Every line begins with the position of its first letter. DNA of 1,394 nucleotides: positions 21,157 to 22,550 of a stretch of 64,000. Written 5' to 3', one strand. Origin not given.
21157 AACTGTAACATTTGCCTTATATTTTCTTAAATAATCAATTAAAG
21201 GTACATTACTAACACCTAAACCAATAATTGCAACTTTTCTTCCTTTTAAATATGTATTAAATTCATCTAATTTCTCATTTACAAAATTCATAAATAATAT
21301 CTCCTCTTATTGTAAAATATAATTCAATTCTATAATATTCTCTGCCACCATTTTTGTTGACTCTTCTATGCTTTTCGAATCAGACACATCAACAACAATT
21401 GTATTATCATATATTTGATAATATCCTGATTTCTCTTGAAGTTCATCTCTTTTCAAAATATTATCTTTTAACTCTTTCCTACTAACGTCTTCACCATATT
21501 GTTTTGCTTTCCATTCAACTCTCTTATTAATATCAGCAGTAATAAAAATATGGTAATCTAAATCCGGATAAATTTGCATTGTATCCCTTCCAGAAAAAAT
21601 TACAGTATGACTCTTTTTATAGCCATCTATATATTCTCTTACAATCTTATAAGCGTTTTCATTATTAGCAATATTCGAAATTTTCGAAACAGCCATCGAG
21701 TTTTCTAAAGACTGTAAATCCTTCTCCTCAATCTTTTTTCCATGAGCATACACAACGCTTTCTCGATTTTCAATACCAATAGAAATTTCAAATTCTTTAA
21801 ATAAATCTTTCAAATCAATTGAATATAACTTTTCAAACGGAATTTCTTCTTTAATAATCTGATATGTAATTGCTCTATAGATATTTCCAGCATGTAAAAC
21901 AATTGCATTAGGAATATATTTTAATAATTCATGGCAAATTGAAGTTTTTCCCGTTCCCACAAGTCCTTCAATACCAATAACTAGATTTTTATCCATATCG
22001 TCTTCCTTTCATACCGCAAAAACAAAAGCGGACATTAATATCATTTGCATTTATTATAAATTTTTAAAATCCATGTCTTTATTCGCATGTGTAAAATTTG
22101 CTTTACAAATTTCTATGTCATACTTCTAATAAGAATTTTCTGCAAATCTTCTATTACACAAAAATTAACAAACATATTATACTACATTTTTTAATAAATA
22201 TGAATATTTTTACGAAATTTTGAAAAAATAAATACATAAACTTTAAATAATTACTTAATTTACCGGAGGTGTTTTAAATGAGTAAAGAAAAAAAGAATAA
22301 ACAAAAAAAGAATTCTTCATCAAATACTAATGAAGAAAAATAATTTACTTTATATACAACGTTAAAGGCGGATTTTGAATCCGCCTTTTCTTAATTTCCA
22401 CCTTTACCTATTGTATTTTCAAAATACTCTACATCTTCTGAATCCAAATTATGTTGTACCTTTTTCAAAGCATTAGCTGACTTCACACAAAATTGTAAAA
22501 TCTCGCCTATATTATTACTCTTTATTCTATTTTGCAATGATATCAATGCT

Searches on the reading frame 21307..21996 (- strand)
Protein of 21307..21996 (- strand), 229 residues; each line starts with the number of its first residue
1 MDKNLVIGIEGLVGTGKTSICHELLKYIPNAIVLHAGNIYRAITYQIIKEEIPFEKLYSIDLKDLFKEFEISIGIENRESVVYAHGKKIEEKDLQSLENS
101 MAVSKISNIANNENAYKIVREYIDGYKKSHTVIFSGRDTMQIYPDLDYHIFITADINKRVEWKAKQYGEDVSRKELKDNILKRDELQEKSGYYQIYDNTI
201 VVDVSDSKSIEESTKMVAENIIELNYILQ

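Call 12: search_protein_families(library=pfam, proteins=[window:21307-21996:-], max_evalue=0.01)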
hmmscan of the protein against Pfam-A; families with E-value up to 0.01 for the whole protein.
window:21307-21996:- (229 aa): 3 families
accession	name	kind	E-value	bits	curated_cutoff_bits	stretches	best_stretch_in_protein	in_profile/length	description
PF02224.24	Cytidylate_kin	-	1.2e-21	77.9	26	1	7-219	1-207/211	Cytidylate kinase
PF13189.12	Cytidylate_kin2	-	5.8e-06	27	28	1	80-195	70-157/176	Cytidylate kinase-like family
PF13238.12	AAA_18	-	0.00012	22.9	29.4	1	7-161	1-106/128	AAA domain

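Call 13: search_protein_families(library=ncbifam, proteins=[window:21307-21996:-], max_evalue=0.01)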
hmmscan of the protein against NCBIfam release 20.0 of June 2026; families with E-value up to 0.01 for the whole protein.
window:21307-21996:- (229 aa): 6 families
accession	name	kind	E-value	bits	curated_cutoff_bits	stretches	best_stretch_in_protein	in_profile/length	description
NF007071.0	PRK09518.1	equivalog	2.2e-21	76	953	1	2-218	2-222/706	bifunctional cytidylate kinase/GTPase Der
TIGR00017.1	cmk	equivalog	4.5e-19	69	135.55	1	4-216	2-212/217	(d)CMP kinase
NF010004.0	PRK13477.1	equivalog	1.6e-16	59.8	524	1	2-215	283-497/514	bifunctional pantoate--beta-alanine ligase/(d)CMP kinase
NF008816.0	PRK11860.1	equivalog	4.6e-10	38.3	943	1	5-219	444-652/662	bifunctional 3-phosphoshikimate 1-carboxyvinyltransferase/cytidylate kinase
TIGR00235.1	udk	equivalog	0.0017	18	220.3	0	3-66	5-72/207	uridine kinase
TIGR00041.1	DTMP_kinase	equivalog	0.004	16.9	83.25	0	1-30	1-30/196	dTMP kinase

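Call 17: find_encoding_contigs(protein=window:21307-21996:-, flank=3000, max_places=10)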
Protein window:21307-21996:- (229 aa): 24 contigs read that carry it; 10 places shown.
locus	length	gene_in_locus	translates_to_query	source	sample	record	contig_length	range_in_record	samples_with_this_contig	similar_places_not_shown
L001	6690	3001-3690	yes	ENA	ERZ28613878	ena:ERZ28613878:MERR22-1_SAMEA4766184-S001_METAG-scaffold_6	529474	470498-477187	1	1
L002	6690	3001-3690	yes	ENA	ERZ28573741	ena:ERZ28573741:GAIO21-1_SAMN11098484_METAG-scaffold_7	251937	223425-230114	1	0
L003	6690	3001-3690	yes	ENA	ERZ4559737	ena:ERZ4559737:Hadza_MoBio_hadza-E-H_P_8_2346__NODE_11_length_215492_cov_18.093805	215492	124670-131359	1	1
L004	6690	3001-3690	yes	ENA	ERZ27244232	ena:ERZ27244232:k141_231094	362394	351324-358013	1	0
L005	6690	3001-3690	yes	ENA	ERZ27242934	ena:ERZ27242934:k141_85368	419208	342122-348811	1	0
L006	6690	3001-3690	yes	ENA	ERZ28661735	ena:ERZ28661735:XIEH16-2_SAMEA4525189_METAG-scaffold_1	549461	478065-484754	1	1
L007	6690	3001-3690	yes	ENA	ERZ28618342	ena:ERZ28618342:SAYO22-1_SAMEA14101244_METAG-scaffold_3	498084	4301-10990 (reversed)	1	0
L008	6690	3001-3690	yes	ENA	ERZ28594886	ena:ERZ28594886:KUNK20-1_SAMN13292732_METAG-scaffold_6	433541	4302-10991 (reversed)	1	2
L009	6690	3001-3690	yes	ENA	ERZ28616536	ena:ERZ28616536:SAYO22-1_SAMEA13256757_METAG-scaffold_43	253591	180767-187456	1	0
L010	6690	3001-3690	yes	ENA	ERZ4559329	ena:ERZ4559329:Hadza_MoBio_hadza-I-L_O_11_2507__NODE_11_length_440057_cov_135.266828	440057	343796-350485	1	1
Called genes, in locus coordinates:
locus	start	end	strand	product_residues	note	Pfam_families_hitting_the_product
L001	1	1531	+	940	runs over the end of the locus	PF00005:ABC_tran (faint), PF02463:SMC_N (faint), PF03193:RsgA_GTPase (faint), PF13191:AAA_16 (faint), PF13304:AAA_21 (faint), PF13401:AAA_22 (faint), PF17760:UvrA_inter, PF17755:UvrA_DNA-bind, +2 more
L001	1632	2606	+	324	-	-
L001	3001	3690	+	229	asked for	PF02224:Cytidylate_kin, PF13189:Cytidylate_kin2 (weak)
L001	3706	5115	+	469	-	PF21799:MurD-like_N, PF08245:Mur_ligase_M, PF02875:Mur_ligase_C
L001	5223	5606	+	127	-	-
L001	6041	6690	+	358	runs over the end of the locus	PF01594:AI-2E_transport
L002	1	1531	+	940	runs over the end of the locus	PF00005:ABC_tran (faint), PF02463:SMC_N (faint), PF03193:RsgA_GTPase (faint), PF13191:AAA_16 (faint), PF13304:AAA_21 (faint), PF13401:AAA_22 (faint), PF17760:UvrA_inter, PF17755:UvrA_DNA-bind, +2 more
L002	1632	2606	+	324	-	-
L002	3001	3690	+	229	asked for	PF02224:Cytidylate_kin, PF13189:Cytidylate_kin2 (weak)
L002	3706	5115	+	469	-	PF21799:MurD-like_N, PF08245:Mur_ligase_M, PF02875:Mur_ligase_C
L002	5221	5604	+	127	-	-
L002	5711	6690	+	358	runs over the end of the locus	PF01594:AI-2E_transport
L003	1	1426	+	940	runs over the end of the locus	PF00005:ABC_tran (faint), PF02463:SMC_N (faint), PF03193:RsgA_GTPase (faint), PF13191:AAA_16 (faint), PF13304:AAA_21 (faint), PF13555:AAA_29 (faint), PF17760:UvrA_inter, PF17755:UvrA_DNA-bind, +1 more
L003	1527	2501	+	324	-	-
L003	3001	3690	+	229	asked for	PF02224:Cytidylate_kin, PF13189:Cytidylate_kin2 (weak)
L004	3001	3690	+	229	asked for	PF02224:Cytidylate_kin, PF13189:Cytidylate_kin2 (weak)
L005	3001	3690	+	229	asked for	PF02224:Cytidylate_kin, PF13189:Cytidylate_kin2 (weak)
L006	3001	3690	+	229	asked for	PF02224:Cytidylate_kin, PF13189:Cytidylate_kin2 (weak)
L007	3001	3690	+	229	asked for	PF02224:Cytidylate_kin, PF13189:Cytidylate_kin2 (weak)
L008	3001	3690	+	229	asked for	PF02224:Cytidylate_kin, PF13189:Cytidylate_kin2 (weak)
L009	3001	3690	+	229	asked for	PF02224:Cytidylate_kin, PF13189:Cytidylate_kin2 (weak)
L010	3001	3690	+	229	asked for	PF02224:Cytidylate_kin, PF13189:Cytidylate_kin2 (weak)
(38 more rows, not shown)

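Call 19: find_homologous_proteins(query=window:21307-21996:-, max_evalue=1e-10)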
Query window:21307-21996:- (229 aa): 1884 proteins with E <= 1e-10 among 2123 candidates; the best 120 are listed.
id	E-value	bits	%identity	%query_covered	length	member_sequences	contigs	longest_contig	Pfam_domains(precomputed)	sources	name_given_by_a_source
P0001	9.4e-142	488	100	100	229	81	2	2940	PF02224.25,PF13189.13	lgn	-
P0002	2.9e-141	486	100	100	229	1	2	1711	PF02224.25,PF13189.13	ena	-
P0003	3.2e-141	486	100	100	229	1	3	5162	PF02224.25,PF13189.13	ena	-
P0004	4.4e-141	486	100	100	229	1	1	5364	PF02224.25,PF13189.13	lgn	-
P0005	4.5e-141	486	100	100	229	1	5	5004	PF02224.25,PF13189.13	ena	-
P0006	4.6e-141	486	100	100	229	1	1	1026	PF02224.25,PF13189.13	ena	-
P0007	5.7e-141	485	100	100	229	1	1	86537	PF02224.25,PF13189.13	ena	-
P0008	6.4e-141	485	99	100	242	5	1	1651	PF02224.25,PF13189.13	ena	-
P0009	9.6e-141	485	100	100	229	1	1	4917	PF02224.25,PF13189.13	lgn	-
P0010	1.2e-140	484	100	100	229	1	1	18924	PF02224.25,PF13189.13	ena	-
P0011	1.2e-140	484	99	100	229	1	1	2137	PF02224.25,PF13189.13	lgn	-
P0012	1.8e-140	484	99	100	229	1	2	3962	PF02224.25,PF13189.13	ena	-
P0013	2.2e-140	483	99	100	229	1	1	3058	PF02224.25,PF13189.13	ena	-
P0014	2.7e-140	483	99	100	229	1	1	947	PF02224.25,PF13189.13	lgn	-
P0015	8.9e-140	481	99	100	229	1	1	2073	PF02224.25,PF13189.13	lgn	-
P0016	2.1e-136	470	98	100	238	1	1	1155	PF02224.25,PF13189.13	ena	-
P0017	5.3e-126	436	89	100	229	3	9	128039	PF02224.25,PF13189.13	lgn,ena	-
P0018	9.9e-126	436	89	100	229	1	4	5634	PF02224.25,PF13189.13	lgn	-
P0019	1.6e-125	435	88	100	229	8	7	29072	PF02224.25,PF13189.13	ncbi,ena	-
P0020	3.5e-123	427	85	100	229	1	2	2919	PF02224.25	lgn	-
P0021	9.8e-123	426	85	100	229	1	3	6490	PF02224.25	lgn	-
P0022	1.6e-117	409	84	100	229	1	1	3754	PF02224.25,PF13189.13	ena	-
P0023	3.3e-117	408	84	100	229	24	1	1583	PF02224.25,PF13189.13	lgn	-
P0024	7.4e-117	407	83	100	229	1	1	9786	PF02224.25,PF13189.13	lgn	-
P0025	1.7e-116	405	83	100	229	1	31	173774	PF02224.25,PF13189.13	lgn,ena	-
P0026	2.2e-116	405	83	100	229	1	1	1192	PF02224.25,PF13189.13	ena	-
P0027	2.3e-116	405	83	100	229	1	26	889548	PF02224.25,PF13189.13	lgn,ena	-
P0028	2.4e-116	405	83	100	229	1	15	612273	PF02224.25,PF13189.13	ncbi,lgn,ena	-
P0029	2.5e-116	405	83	100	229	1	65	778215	PF02224.25,PF13189.13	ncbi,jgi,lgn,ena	-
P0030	2.8e-116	405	83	100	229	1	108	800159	PF02224.25,PF13189.13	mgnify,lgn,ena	mgnify:CR=1 FL=1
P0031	2.9e-116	405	83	100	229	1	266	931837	PF02224.25,PF13189.13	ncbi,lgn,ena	-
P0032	3.6e-116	404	83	100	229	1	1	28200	PF02224.25,PF13189.13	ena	-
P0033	3.8e-116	404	83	100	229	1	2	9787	PF02224.25,PF13189.13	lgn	-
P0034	3.9e-116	404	83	100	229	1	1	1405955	PF02224.25,PF13189.13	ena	-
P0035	4.7e-116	404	82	100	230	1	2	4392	PF02224.25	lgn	-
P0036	5.2e-116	404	83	100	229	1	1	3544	PF02224.25,PF13189.13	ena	-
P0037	5.7e-116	404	83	100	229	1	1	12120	PF02224.25,PF13189.13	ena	-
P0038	5.9e-116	404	82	100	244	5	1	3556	PF02224.25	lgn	-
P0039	6.1e-116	404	82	100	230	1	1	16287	PF02224.25,PF13189.13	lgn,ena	-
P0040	6.2e-116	404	83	100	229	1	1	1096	PF02224.25,PF13189.13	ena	-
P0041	6.9e-116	403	83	100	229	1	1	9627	PF02224.25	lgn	-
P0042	8.0e-116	403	83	100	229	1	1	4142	PF02224.25,PF13189.13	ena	-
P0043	8.5e-116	403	83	100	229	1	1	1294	PF02224.25,PF13189.13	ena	-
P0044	1.3e-115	402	83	100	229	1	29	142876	PF02224.25,PF13189.13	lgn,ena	-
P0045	1.4e-115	402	83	100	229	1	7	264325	PF02224.25,PF13189.13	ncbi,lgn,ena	-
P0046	2.0e-115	402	83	100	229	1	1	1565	PF02224.25,PF13189.13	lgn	-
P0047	2.4e-115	402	83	100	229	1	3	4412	PF02224.25,PF13189.13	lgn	-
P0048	2.4e-115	402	82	100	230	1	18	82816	PF02224.25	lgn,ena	-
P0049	2.8e-115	401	83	100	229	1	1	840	PF02224.25,PF13189.13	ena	-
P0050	3.1e-115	401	83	100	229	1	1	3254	PF02224.25,PF13189.13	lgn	-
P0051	3.2e-115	401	82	100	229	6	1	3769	PF02224.25,PF13189.13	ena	-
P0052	4.3e-115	401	83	99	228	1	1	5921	PF02224.25,PF13189.13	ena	-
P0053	6.7e-115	400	82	100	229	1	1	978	PF02224.25,PF13189.13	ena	-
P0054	7.5e-115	400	83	100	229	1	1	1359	PF02224.25,PF13189.13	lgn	-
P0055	3.8e-111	388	81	97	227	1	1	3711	PF02224.25,PF13189.13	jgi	-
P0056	6.0e-110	384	79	97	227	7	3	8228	PF02224.25,PF13189.13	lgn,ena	-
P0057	7.6e-110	384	80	97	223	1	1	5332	PF02224.25,PF13189.13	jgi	-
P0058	5.2e-109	381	78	99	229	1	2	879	PF02224.25,PF13189.13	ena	-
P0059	3.0e-108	378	82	95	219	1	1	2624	PF02224.25,PF13189.13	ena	-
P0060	3.4e-107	375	76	100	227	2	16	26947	PF02224.25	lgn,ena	-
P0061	9.9e-107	374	77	97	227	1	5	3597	PF02224.25,PF13189.13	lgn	-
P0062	2.6e-106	372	77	97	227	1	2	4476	PF02224.25,PF13189.13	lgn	-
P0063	4.4e-106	371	77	99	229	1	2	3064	PF02224.25,PF13189.13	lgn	-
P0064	6.9e-106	371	77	97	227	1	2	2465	PF02224.25,PF13189.13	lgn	-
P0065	1.5e-105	370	77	97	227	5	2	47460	PF02224.25,PF13189.13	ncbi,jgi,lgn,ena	-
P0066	5.9e-105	368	77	97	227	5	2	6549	PF02224.25,PF13189.13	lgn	-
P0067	1.1e-104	367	77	99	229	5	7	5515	PF02224.25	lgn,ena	-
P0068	2.1e-104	366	77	97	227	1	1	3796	PF02224.25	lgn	-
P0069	2.6e-104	366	75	99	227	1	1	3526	PF02224.25,PF13189.13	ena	-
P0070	2.6e-104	366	76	97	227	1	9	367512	PF02224.25,PF13189.13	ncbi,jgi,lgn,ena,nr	ncbi:MAG: hypothetical protein HFJ25_01800 [Clostridia bacterium]|jgi:cytidylate kinase|nr:hypotheti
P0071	2.7e-104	366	76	97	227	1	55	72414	PF02224.25,PF13189.13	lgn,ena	-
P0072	4.7e-104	365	76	97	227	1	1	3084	PF02224.25,PF13189.13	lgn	-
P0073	5.5e-104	365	76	97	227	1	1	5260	PF02224.25,PF13189.13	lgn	-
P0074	6.2e-104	364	76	97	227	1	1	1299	PF02224.25,PF13189.13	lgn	-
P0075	7.6e-104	364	76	97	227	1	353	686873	PF02224.25,PF13189.13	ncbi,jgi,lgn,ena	-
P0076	1.4e-103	363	75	97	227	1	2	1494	PF02224.25,PF13189.13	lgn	-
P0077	1.4e-103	363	75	98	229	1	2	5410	PF02224.25,PF13189.13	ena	-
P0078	1.5e-103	363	75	100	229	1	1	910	PF02224.25,PF13189.13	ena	-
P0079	2.0e-103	363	74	99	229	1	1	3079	PF02224.25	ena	-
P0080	2.2e-103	363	76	97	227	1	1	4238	PF02224.25,PF13189.13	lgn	-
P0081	2.8e-103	362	76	98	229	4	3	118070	PF02224.25,PF13189.13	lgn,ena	-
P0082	4.3e-103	362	75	97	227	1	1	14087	PF02224.25,PF13189.13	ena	-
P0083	5.0e-103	361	76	97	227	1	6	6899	PF02224.25,PF13189.13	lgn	-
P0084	5.1e-103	361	75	97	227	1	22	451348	PF02224.25,PF13189.13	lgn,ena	-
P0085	5.1e-103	361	76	98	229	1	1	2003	PF02224.25,PF13189.13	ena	-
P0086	5.5e-103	361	73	99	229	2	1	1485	PF02224.25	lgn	-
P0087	6.4e-103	361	74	100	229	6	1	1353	PF02224.25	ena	-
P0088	8.0e-103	361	77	95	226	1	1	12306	PF02224.25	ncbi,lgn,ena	-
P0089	1.1e-102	360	75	97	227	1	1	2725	PF02224.25,PF13189.13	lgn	-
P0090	2.0e-102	359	76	98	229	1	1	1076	PF02224.25,PF13189.13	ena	-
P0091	3.4e-102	359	75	97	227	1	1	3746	PF02224.25,PF13189.13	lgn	-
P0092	3.6e-102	359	77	98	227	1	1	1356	PF02224.25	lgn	-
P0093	4.4e-102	358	76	98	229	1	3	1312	PF02224.25,PF13189.13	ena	-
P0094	1.5e-101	357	74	97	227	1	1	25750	PF02224.25,PF13189.13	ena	-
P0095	2.7e-99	349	99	73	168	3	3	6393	PF02224.25,PF13189.13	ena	-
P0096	6.5e-99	348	74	97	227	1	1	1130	PF02224.25,PF13189.13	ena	-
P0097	1.9e-98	346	77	100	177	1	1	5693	PF02224.25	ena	-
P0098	5.3e-98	345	72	98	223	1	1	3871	PF02224.25,PF13189.13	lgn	-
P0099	6.6e-98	345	72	98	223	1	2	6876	PF02224.25,PF13189.13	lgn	-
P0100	3.8e-97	342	70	100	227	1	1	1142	PF02224.25,PF13189.13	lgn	-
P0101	6.1e-97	342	72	97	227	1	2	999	PF02224.25,PF13189.13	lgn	-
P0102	6.2e-97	341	82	86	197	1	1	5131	PF02224.25,PF13189.13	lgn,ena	-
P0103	8.1e-97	341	70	100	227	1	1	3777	PF02224.25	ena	-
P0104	2.9e-96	339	70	100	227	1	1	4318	PF02224.25,PF13189.13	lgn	-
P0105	3.1e-96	339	70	100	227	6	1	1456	PF02224.25,PF13189.13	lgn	-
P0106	3.6e-96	339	70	97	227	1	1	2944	PF02224.25,PF13189.13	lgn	-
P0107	6.1e-96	338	76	89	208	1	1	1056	PF02224.25,PF13189.13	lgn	-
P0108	6.6e-96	338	71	97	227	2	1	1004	PF02224.25,PF13189.13,PF13238.13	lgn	-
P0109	7.7e-96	338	70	97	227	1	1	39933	PF02224.25,PF13189.13,PF13238.13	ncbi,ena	-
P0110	3.0e-95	336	88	79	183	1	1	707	PF02224.25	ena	-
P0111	1.0e-94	334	69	100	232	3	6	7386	PF02224.25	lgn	-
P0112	1.2e-94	334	69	97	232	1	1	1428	PF02224.25,PF13189.13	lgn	-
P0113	1.7e-94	333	69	100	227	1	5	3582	PF02224.25,PF13189.13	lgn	-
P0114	2.5e-94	333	69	100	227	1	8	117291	PF02224.25,PF13189.13,PF13238.13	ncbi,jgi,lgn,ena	jgi:cytidylate kinase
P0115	3.3e-94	333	70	100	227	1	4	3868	PF02224.25,PF13189.13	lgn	-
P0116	4.9e-94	332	68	100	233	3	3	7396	PF02224.25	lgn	-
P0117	8.8e-94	331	73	97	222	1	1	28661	PF02224.25,PF13189.13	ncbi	-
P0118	9.6e-94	331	69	97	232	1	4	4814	PF02224.25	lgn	-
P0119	1.0e-93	331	69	100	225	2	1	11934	PF02224.25,PF13189.13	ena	-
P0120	1.4e-93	331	72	96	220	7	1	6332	PF02224.25,PF13189.13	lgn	-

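Call 21: find_related_loci(query=A2, collection=genome_contigs, flank=10000)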
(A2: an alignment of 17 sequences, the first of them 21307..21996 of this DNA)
Query A2 (229 aa) in genome_contigs; peptide patterns used: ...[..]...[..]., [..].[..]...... (x = any residue, [..] = any of these).
85 stretches matched a pattern; 15 encode a relative of the query (tblastn E <= 1e-3); 15 distinct loci.
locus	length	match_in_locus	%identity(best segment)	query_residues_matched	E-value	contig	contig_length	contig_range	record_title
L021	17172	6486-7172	88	1-229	2e-135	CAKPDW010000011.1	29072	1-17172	MAG: uncultured Clostridia bacterium isolate REFINED_METABAT215_TOP10_CONTIGS_1500_ASSEMBLY_K77_MERGED__Hadza_PheChl_Fib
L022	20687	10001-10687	83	1-229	1e-125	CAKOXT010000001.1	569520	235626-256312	MAG: uncultured Clostridia bacterium isolate REFINED_METABAT215_TOP10_CONTIGS_1500_ASSEMBLY_K77_MERGED__Hadza_MoBio_C-RE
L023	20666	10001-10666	77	1-222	1e-113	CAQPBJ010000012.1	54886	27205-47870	MAG TPA_asm: uncultured Clostridia bacterium isolate MGBC126950 genome assembly, contig: MGBC126950.12, whole genome sho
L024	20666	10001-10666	76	1-222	7e-112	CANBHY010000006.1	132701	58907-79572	MAG TPA_asm: uncultured Clostridium sp. isolate SRR15431161_bin.17_metawrap_v1.3_MAG genome assembly, contig: NODE.71_le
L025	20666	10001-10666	79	1-222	3e-111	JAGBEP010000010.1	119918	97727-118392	MAG: Clostridia bacterium isolate RGIG9048 Water_deer_Rectum-4__c1355, whole genome shotgun sequence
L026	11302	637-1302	79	1-222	3e-111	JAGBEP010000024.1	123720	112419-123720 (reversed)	MAG: Clostridia bacterium isolate RGIG9048 Water_deer_Rectum-4__c2851, whole genome shotgun sequence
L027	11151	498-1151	77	4-221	1e-110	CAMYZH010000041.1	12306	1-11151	MAG TPA_asm: uncultured Clostridium sp. isolate SRR10912537_bin.20_metaWRAP_v1.3_MAG genome assembly, contig: ERZ1421001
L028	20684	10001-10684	68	1-229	1e-101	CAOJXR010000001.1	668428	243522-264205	MAG TPA_asm: uncultured Clostridium sp. isolate SRR15604531_bin.57_metawrap_v1.3_MAG genome assembly, contig: NODE.1_len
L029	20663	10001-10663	70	1-222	5e-101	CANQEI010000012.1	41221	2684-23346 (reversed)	MAG: uncultured Clostridia bacterium isolate Lapin-007__bin3 genome assembly, contig: Lapin-007__NODE_245_length_41221_c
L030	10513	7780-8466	99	1-229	1e-150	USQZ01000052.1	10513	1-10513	uncultured Clostridium sp. isolate UMGS1994 genome assembly, contig: NODE_1746_length_10513_cov_9.058807, whole genome s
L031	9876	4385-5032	72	1-217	1e-93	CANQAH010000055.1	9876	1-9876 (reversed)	MAG: uncultured Clostridia bacterium isolate Lapin-002__bin127 genome assembly, contig: Lapin-002__NODE_9109_length_9876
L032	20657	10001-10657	65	1-222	1e-92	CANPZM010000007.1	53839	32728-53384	MAG: uncultured Clostridia bacterium isolate Lapin-003-2__bin82 genome assembly, contig: Lapin-003-2__NODE_566_length_53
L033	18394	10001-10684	49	4-224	4e-66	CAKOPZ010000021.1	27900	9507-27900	MAG: uncultured Clostridia bacterium isolate REFINED_METABAT215_TOP10_CONTIGS_1500_ASSEMBLY_K77_MERGED__Hadza_MoBio_C-RE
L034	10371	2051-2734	47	4-224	2e-63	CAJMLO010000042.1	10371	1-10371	TPA_asm: uncultured bacterium isolate ERR1430524-bin.35 genome assembly, contig: NODE_3318_length_10371_cov_14.728092, w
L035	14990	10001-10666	73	1-223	2e-102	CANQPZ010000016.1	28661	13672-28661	MAG: uncultured Clostridia bacterium isolate Lapin-011__bin70 genome assembly, contig: Lapin-011__NODE_1522_length_28661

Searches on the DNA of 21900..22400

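Call 7: search_rna_families(source=window, start=21900, end=22400, threshold=evalue, max_evalue=10)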
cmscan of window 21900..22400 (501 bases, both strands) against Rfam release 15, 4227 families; matches with E-value up to 10: 9.
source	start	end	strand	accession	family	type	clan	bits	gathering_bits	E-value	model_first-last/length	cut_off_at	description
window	22302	22398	+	RF00558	L20_leader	Cis-reg; leader;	-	23.8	58.7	0.02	1-127/127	no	Ribosomal protein L20 leader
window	22310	22386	-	RF01828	SprD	Gene; sRNA;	-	21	100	0.038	1-142/142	no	Small pathogenicity island RNA D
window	22344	22397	+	RF02066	STnc320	Gene; sRNA;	-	19.3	50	0.4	1-55/55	no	Salmonella enterica sRNA STnc320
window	22362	22389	+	RF04157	MIR9486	Gene; miRNA;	-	16.6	100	1.5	1-119/119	no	MIR9486 microRNA precursor family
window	22009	22065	-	RF04321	tmRNA_permuted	Gene;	-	15.3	47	0.52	1-213/213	no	permuted transfer-messenger RNA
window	22257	22298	-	RF01714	Ocean-V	Gene; sRNA;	-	14.9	75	4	1-72/72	no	Ocean-V RNA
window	22306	22400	+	RF02634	EF3314_EF3315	Gene; sRNA;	-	11.1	100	5.9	1-110/141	3'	Enterococcus sRNA EF3314_EF3315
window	22301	22400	-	RF02909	rli117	Gene; sRNA;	-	10.3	87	5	150-272/272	5'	Listeria sRNA rli117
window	21938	22098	-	RF01849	alpha_tmRNA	Gene;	CL00001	5.8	50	9.6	1-355/355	no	Alphaproteobacteria transfer-messenger RNA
